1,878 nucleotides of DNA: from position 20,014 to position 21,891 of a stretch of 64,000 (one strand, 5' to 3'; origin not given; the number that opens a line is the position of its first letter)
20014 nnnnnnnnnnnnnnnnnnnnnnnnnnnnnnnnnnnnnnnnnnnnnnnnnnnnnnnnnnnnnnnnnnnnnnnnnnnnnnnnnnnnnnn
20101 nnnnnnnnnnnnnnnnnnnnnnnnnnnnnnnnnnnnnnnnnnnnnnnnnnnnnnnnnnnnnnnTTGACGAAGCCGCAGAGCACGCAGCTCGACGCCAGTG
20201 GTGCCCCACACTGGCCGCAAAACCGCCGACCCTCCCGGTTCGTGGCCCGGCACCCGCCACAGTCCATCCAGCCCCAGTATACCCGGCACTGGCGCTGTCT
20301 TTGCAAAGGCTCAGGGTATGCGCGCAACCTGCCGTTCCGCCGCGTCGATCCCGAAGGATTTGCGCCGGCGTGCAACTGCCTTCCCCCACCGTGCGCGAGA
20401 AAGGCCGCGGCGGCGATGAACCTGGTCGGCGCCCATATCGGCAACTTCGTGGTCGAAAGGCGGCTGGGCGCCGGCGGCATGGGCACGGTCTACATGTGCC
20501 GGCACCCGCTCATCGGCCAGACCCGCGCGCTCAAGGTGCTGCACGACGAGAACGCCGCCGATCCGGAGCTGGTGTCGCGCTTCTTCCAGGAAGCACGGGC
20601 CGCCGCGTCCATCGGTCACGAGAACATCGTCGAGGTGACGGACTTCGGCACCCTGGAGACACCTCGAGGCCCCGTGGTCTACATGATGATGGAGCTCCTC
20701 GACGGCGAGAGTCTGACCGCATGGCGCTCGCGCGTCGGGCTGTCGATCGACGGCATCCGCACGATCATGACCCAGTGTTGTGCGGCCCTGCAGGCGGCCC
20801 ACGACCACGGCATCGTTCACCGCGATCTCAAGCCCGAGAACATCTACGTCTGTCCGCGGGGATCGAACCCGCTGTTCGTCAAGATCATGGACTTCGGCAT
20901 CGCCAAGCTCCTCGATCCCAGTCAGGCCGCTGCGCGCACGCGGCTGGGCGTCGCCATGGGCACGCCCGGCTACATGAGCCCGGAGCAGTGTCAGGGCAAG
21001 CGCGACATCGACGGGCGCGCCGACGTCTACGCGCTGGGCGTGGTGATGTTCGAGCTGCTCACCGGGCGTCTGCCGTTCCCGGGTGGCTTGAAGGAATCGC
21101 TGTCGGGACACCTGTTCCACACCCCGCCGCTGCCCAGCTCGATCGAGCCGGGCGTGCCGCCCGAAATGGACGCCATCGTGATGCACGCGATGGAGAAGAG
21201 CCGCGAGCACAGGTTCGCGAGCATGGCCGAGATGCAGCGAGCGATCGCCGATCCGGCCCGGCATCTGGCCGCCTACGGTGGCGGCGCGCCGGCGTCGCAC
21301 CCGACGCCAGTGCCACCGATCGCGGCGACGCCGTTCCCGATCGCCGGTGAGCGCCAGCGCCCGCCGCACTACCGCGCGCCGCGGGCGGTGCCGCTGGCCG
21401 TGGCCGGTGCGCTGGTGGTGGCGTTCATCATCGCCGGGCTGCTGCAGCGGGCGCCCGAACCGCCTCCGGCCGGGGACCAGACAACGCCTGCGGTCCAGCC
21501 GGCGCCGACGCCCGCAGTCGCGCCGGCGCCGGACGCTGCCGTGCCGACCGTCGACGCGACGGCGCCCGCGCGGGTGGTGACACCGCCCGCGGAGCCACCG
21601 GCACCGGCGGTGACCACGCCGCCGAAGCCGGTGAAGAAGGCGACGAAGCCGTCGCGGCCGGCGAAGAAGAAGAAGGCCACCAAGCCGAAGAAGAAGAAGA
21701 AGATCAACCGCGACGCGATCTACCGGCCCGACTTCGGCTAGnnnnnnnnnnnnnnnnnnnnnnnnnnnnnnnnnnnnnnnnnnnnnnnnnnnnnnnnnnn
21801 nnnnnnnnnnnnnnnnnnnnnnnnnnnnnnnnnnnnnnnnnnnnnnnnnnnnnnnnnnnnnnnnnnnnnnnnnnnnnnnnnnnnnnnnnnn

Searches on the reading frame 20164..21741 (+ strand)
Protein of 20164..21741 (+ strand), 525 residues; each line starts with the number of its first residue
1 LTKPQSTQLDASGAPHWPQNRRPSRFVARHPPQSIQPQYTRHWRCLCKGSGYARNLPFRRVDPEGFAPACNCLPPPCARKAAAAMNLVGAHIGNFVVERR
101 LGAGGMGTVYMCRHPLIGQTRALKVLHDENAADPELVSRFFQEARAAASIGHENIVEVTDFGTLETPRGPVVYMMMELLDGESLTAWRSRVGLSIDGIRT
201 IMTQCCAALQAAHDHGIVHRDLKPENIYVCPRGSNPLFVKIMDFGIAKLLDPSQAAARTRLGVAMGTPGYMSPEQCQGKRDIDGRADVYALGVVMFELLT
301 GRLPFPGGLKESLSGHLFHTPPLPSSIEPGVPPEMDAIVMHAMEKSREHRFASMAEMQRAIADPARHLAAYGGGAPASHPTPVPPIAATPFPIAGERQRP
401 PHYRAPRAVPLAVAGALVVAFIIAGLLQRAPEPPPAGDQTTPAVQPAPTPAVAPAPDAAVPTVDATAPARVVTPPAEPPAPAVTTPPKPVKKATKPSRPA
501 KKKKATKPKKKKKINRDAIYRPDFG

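Call 76: search_protein_families(library=pfam, proteins=[window:20164-21741:+], max_evalue=0.001)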
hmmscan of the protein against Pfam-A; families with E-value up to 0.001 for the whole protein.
window:20164-21741:+ (525 aa): 3 families
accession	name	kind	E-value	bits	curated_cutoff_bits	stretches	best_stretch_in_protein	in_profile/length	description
PF00069.31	Pkinase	-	1.8e-44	152.6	31.7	1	96-312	2-204/263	Protein kinase domain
PF07714.23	PK_Tyr_Ser-Thr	-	1.2e-25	90.7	23.1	1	97-356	3-253/258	Protein tyrosine and serine/threonine kinase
PF03109.22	ABC1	-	0.00027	20.6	22.9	0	173-254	144-221/244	ABC1 atypical kinase-like domain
